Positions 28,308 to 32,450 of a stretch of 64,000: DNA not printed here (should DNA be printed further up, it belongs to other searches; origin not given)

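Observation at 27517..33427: A single 1280-aa ORF fuses an MMPL-type exporter, a PlsC-type acyltransferase and a SAM methyltransferase, in an operon with a fatty acid hydroxylase-family enzyme and divergent from a PF14907-like nucleotidyltransferase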

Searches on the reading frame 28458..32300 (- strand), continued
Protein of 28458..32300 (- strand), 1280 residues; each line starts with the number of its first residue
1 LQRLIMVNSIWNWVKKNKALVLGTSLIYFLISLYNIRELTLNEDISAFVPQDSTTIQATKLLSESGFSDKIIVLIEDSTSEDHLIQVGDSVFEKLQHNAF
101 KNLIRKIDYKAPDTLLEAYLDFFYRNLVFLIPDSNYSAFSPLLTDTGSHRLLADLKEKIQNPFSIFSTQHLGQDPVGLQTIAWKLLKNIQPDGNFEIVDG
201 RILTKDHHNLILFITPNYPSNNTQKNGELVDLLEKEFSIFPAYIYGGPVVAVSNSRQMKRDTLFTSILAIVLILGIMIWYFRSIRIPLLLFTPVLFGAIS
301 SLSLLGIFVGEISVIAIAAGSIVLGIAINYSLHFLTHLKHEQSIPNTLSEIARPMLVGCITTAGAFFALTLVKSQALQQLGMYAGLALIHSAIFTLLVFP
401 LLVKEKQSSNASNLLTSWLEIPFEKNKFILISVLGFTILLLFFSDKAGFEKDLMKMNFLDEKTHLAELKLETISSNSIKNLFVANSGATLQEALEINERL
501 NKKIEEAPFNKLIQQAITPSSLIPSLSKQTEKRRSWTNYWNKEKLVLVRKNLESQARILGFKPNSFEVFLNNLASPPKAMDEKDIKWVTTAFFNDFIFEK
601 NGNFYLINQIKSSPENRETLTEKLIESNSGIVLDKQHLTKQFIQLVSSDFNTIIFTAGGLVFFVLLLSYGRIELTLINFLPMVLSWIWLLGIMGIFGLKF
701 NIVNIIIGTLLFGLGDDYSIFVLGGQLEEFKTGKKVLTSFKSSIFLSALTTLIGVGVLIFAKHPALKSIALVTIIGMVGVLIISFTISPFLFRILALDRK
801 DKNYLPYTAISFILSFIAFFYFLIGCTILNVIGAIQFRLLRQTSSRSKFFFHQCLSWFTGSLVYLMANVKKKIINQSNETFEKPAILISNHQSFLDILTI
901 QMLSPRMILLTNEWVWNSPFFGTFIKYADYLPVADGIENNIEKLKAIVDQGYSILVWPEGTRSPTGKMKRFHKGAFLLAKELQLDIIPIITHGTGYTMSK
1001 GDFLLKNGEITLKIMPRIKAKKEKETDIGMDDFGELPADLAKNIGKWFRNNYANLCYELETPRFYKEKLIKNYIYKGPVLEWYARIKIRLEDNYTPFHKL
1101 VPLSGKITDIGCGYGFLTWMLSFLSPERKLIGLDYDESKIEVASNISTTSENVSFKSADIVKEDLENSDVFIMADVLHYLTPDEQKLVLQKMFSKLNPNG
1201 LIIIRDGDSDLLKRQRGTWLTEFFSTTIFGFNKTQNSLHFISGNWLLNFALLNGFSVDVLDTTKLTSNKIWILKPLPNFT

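Call 32: search_protein_families(library=pfam, proteins=[L007:12692-13975:+, L007:14057-15460:+, L007:15500-16519:+, L007:7144-8223:-, L048:2191-3402:+, L048:8337-9635:-, L054:8786-9859:+, L054:13823-14914:+, L054:14922-16454:+, L054:8186-8752:+], max_evalue=0.001)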
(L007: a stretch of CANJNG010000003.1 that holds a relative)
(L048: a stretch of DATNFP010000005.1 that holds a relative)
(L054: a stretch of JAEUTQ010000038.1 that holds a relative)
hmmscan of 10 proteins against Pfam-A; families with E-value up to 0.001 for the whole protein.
L007:12692-13975:+ (427 aa): 3 families
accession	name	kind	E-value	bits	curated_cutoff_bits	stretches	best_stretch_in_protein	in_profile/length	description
PF02518.31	HATPase_c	-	2.3e-26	92.8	26.4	1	313-423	2-109/111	Histidine kinase-, DNA gyrase B-, and HSP90-like ATPase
PF00512.31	HisKA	-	4.7e-13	49.4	26.9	1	200-264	2-63/66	His Kinase A (phospho-acceptor) domain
PF14501.12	HATPase_c_5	-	5.8e-05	23.4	22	1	315-407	4-89/102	GHKL domain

L007:14057-15460:+ (467 aa): 13 families
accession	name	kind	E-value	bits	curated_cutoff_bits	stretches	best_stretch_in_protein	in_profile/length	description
PF07992.20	Pyr_redox_2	-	2.7e-74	250.6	26.1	1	4-328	1-291/291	Pyridine nucleotide-disulphide oxidoreductase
PF02852.28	Pyr_redox_dim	-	1.6e-35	122.1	25.3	1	347-456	1-110/110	Pyridine nucleotide-disulphide oxidoreductase, dimerisation domain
PF00070.33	Pyr_redox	-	8.5e-22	77.9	22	1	176-249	1-75/82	Pyridine nucleotide-disulphide oxidoreductase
PF00890.30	FAD_binding_2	-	3.8e-11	43.3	20.4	1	5-41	1-37/414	FAD binding domain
PF12831.13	FAD_oxidored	-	4.5e-11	43.1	27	1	5-49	1-45/416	FAD dependent oxidoreductase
PF13738.12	Pyr_redox_3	-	8.7e-11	42.1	30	1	8-312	2-305/305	Pyridine nucleotide-disulphide oxidoreductase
PF13450.12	NAD_binding_8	-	2e-09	38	21.9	1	8-43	1-36/68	NAD(P)-binding Rossmann-like domain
PF01134.28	GIDA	-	7e-08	32.4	22.1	1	5-146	1-150/391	Glucose inhibited division protein A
PF03486.20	HI0933_like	-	9e-07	29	50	0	5-40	2-37/244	HI0933-like protein Rossmann domain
PF01494.25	FAD_binding_3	-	3.9e-05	23.5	22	0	4-37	2-35/349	FAD binding domain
PF01266.30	DAO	-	9.7e-05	22.5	27.9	0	5-47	1-45/353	FAD dependent oxidoreductase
PF01946.23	Thi4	-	0.00017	21.3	26.2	0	4-47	18-62/235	Thi4 family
PF01262.27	AlaDh_PNT_C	-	0.00019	21.4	23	0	174-205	28-59/214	Alanine dehydrogenase/PNT, C-terminal domain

L007:15500-16519:+ (339 aa): 1 family
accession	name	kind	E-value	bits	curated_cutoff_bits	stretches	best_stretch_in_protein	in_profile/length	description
PF00762.24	Ferrochelatase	-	1.1e-95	320.7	27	1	8-338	1-314/317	Ferrochelatase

L007:7144-8223:- (359 aa): 1 family
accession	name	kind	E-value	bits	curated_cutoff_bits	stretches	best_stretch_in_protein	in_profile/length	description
PF20201.3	DUF6563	-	5.8e-09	36.3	27.1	1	172-355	2-189/191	Family of unknown function (DUF6563)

L048:2191-3402:+ (403 aa): 2 families
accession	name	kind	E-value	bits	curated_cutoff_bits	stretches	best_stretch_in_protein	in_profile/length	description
PF07075.17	NamZ_N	-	6.2e-74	248.2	26.9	1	54-252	1-202/203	Exo-beta-N-acetylmuramidase NamZ, N-terminal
PF20732.2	NamZ_C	-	8.6e-32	111.4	25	1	256-399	1-152/152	Exo-beta-N-acetylmuramidase NamZ, C-terminal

L048:8337-9635:- (432 aa): 2 families
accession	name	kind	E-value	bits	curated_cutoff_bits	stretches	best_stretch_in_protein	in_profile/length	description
PF12698.13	ABC2_membrane_3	-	1.6e-22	80.5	31.6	1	24-422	6-347/347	ABC-2 family transporter protein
PF01061.29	ABC2_membrane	-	7.9e-13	48.9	26.9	1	231-393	50-210/211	ABC-2 type transporter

L054:8786-9859:+ (357 aa): 1 family
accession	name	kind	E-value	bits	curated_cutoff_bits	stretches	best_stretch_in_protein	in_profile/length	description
PF05990.18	DUF900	-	6.9e-10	39.2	20.5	1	91-270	6-182/232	Alpha/beta hydrolase of unknown function (DUF900)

L054:13823-14914:+ (363 aa): 3 families
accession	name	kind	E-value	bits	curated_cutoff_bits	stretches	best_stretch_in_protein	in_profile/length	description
PF05343.19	Peptidase_M42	-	8.4e-77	258.5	23.2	1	53-345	1-292/292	M42 glutamyl aminopeptidase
PF01546.33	Peptidase_M20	-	2.3e-07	31.3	24.6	1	176-350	26-204/206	Peptidase family M20/M25/M40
PF04389.22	Peptidase_M28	-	1.2e-06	28.8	21.3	1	182-331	30-171/193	Peptidase family M28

L054:14922-16454:+ (510 aa): 3 families
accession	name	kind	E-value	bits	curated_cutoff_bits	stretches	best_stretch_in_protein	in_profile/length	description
PF03321.19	GH3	-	4.7e-32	111.9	23.6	2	23-151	10-132/304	GH3 family N-terminal domain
PF23571.1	GH3_M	-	3e-15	56.5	23.6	1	298-366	2-65/75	GH3 family central domain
PF23572.1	GH3_C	-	7.5e-09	36.7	23.6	1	390-494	2-116/119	GH3 family C-terminal domain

L054:8186-8752:+ (188 aa): 1 family
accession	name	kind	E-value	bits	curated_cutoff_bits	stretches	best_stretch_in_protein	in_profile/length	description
PF01195.25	Pept_tRNA_hydro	-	3.2e-63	213.3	27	1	5-186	1-183/183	Peptidyl-tRNA hydrolase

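Call 54: find_encoding_contigs(protein=P0074, flank=10000, max_places=1)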
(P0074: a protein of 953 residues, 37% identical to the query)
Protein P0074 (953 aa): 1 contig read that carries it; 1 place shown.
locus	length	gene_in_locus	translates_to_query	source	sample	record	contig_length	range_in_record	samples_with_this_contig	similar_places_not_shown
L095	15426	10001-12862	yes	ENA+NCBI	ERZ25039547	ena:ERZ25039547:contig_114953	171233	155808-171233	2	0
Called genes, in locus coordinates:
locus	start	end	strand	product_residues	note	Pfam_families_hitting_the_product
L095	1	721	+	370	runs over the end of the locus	PF00109:ketoacyl-synt, PF08545:ACP_syn_III (weak), PF02801:Ketoacyl-synt_C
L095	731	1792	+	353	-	PF08241:Methyltransf_11 (faint), PF21212:Dimerisation2-like_dom, PF01209:Ubie_methyltran (faint), PF00891:Methyltransf_2, PF13489:Methyltransf_23, PF08242:Methyltransf_12, PF13649:Methyltransf_25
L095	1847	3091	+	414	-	PF00070:Pyr_redox (faint), PF00890:FAD_binding_2 (faint), PF01266:DAO (faint), PF01494:FAD_binding_3, PF04820:Trp_halogenase, PF07992:Pyr_redox_2, PF12831:FAD_oxidored, PF04820:Trp_halogenase, +1 more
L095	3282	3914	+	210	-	-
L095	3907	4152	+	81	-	PF00550:PP-binding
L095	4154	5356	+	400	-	PF00109:ketoacyl-synt, PF00108:Thiolase_N (weak), PF02801:Ketoacyl-synt_C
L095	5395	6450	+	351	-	PF00109:ketoacyl-synt, PF13723:Ketoacyl-synt_2 (weak)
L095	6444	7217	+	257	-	PF01522:Polysacc_deac_1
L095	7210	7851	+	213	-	PF03548:LolA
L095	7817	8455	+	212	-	-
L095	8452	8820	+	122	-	PF07977:FabA, PF22818:ApeI-like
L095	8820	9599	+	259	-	PF00535:Glycos_transf_2, PF13641:Glyco_tranf_2_3 (weak)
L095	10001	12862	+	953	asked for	PF03176:MMPL (weak)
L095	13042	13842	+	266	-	PF00891:Methyltransf_2 (weak), PF13489:Methyltransf_23, PF05175:MTS, PF05401:NodS, PF13847:Methyltransf_31, PF08241:Methyltransf_11, PF08242:Methyltransf_12, PF13649:Methyltransf_25, +1 more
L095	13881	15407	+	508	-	PF00890:FAD_binding_2, PF01266:DAO (faint), PF01593:Amino_oxidase, PF01946:Thi4 (weak), PF07992:Pyr_redox_2 (faint), PF12831:FAD_oxidored (weak), PF13450:NAD_binding_8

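Call 62: find_encoding_contigs(protein=P0002, flank=3000, max_places=2)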
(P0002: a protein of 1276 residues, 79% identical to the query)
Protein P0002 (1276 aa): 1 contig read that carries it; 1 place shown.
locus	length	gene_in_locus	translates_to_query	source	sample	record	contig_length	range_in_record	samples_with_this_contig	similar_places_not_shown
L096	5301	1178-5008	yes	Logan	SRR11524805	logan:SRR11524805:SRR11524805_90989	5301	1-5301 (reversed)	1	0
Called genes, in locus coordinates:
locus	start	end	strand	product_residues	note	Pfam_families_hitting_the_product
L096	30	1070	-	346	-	PF14907:NTP_transf_5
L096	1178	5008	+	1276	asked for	PF03176:MMPL, PF01553:Acyltransferase, PF00891:Methyltransf_2 (weak), PF08241:Methyltransf_11 (weak), PF08242:Methyltransf_12, PF13489:Methyltransf_23, PF13649:Methyltransf_25, PF13847:Methyltransf_31, +1 more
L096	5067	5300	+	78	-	?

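Call 63: find_encoding_contigs(protein=P0003, flank=3000, max_places=2)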
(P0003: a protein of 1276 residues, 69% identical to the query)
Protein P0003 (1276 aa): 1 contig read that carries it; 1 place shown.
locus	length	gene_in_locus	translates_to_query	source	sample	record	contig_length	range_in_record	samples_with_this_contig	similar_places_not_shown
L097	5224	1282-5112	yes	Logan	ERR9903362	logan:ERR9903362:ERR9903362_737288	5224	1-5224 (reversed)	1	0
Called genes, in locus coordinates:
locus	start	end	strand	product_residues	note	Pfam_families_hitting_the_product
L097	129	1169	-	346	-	PF14907:NTP_transf_5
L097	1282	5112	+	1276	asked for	PF03176:MMPL, PF01553:Acyltransferase, PF00891:Methyltransf_2, PF05175:MTS (weak), PF08241:Methyltransf_11, PF08242:Methyltransf_12, PF13649:Methyltransf_25, PF13847:Methyltransf_31, +2 more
